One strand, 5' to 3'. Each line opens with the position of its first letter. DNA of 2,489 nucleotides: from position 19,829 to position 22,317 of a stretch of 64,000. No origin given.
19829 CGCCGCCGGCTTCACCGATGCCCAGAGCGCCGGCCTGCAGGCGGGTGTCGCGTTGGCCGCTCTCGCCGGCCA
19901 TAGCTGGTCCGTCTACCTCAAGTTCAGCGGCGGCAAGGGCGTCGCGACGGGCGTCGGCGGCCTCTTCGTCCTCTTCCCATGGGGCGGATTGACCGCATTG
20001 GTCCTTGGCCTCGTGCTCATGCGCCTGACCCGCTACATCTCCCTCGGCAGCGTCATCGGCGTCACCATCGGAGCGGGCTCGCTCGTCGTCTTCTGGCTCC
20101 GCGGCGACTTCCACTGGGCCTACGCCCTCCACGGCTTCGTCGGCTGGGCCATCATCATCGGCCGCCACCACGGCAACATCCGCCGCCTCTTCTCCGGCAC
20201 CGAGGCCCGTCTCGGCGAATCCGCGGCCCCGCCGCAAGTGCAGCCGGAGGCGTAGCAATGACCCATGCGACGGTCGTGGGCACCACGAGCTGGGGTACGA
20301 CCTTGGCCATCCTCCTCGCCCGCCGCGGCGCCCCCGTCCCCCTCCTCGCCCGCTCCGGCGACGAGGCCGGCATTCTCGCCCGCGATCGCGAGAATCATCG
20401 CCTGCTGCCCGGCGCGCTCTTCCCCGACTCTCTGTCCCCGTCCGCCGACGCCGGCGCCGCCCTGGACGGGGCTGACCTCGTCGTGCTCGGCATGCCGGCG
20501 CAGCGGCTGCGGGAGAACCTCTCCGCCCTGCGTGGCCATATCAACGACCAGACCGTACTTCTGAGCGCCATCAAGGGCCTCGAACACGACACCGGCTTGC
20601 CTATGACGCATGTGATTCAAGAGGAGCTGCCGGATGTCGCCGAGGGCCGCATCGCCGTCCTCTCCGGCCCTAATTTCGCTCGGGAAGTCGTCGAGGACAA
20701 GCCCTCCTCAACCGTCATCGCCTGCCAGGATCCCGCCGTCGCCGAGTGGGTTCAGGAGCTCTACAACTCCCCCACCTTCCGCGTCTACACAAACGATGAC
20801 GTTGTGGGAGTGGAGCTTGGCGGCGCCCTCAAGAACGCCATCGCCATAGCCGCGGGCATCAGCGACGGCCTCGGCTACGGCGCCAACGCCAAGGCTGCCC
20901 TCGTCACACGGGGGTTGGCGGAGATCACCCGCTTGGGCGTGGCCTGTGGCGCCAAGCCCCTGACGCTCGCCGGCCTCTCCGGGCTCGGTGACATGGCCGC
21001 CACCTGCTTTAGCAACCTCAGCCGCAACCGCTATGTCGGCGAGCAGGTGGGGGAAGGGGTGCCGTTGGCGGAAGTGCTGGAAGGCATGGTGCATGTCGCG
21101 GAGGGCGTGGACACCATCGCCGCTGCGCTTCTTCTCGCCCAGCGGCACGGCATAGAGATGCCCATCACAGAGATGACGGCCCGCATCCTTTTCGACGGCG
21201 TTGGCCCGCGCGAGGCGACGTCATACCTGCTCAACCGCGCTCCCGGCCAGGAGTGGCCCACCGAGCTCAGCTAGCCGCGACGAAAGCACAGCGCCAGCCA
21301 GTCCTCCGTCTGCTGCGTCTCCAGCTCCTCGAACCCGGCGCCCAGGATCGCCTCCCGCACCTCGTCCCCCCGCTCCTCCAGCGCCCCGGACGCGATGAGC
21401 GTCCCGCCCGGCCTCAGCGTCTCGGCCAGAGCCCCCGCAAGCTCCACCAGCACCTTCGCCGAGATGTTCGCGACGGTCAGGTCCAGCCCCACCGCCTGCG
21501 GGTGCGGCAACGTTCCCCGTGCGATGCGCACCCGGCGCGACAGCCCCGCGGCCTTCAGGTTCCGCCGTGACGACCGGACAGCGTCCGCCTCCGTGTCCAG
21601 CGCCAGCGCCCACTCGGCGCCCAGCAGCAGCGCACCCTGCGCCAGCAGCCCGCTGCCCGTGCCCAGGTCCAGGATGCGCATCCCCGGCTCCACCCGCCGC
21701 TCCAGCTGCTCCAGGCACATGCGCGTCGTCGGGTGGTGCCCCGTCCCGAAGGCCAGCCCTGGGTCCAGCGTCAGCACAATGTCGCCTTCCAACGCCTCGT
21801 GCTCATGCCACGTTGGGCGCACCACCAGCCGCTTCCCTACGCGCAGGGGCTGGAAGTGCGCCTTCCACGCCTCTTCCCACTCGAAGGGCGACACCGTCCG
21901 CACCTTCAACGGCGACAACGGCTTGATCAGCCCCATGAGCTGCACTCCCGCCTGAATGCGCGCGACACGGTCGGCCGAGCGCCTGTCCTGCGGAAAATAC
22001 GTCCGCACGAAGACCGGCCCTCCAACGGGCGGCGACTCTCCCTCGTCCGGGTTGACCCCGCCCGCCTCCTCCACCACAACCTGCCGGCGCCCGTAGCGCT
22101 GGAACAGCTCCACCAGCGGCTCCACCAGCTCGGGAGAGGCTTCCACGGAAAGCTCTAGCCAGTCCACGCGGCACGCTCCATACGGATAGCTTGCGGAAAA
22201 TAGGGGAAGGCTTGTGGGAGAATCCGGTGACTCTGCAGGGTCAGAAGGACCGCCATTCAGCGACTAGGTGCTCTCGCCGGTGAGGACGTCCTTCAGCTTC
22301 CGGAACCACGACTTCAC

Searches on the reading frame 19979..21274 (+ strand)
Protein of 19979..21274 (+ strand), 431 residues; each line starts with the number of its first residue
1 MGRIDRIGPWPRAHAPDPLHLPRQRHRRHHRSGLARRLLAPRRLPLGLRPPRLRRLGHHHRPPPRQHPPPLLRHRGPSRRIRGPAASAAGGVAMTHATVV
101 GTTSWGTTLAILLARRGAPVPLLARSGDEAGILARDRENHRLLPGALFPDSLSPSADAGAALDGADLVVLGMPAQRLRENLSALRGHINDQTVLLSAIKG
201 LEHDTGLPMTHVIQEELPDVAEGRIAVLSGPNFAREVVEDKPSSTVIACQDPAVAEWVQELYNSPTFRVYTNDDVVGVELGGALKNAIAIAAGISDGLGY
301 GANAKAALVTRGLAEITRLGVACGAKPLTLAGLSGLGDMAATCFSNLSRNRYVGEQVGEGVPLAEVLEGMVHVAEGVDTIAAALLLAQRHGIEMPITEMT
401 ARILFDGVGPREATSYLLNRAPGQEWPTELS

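Call 8: search_protein_families(library=pfam, proteins=[window:19979-21274:+])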
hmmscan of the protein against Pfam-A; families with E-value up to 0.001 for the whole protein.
window:19979-21274:+ (431 aa): 4 families
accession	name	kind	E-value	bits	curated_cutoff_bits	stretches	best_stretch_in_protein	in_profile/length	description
PF07479.19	NAD_Gly3P_dh_C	-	1e-51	175.3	25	1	274-414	1-141/142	NAD-dependent glycerol-3-phosphate dehydrogenase C-terminus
PF01210.29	NAD_Gly3P_dh_N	-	5.2e-40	137.4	23.1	1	98-254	3-157/158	NAD-dependent glycerol-3-phosphate dehydrogenase N-terminus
PF20618.3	GPD_NAD_C_bact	-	3.5e-19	69.5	27.6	1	334-398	1-64/66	Bacterial GPD, NAD-dependent C-terminal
PF02558.23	ApbA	-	7.8e-06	26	22.2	1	98-205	2-107/150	Ketopantoate reductase PanE/ApbA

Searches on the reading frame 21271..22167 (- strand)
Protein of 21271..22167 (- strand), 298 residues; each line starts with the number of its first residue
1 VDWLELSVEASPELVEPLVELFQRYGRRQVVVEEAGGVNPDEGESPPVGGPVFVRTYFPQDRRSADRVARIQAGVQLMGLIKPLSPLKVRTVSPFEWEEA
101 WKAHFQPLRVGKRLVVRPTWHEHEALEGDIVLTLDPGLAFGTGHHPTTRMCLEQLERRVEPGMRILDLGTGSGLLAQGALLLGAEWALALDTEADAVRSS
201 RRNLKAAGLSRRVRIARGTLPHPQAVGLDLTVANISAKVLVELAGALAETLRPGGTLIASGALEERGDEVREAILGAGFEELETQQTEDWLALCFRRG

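Call 8: search_protein_families(library=pfam, proteins=[window:21271-22167:-])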
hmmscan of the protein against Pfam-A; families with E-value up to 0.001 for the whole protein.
window:21271-22167:- (298 aa): 5 families
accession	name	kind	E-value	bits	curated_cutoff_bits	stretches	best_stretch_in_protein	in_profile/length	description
PF06325.19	PrmA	-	1.2e-68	232.3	22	1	2-297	1-295/296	Ribosomal protein L11 methyltransferase (PrmA)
PF01135.25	PCMT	-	1.3e-06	28.7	20.3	1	149-259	63-171/210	Protein-L-isoaspartate(D-aspartate) O-methyltransferase (PCMT)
PF05175.20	MTS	-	1.9e-06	28.1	23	1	147-233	19-104/170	Methyltransferase small domain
PF13649.12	Methyltransf_25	-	0.00021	22.4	27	1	165-255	1-97/97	Methyltransferase domain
PF13847.12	Methyltransf_31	-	0.00092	19.4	27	0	161-218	3-61/145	Methyltransferase domain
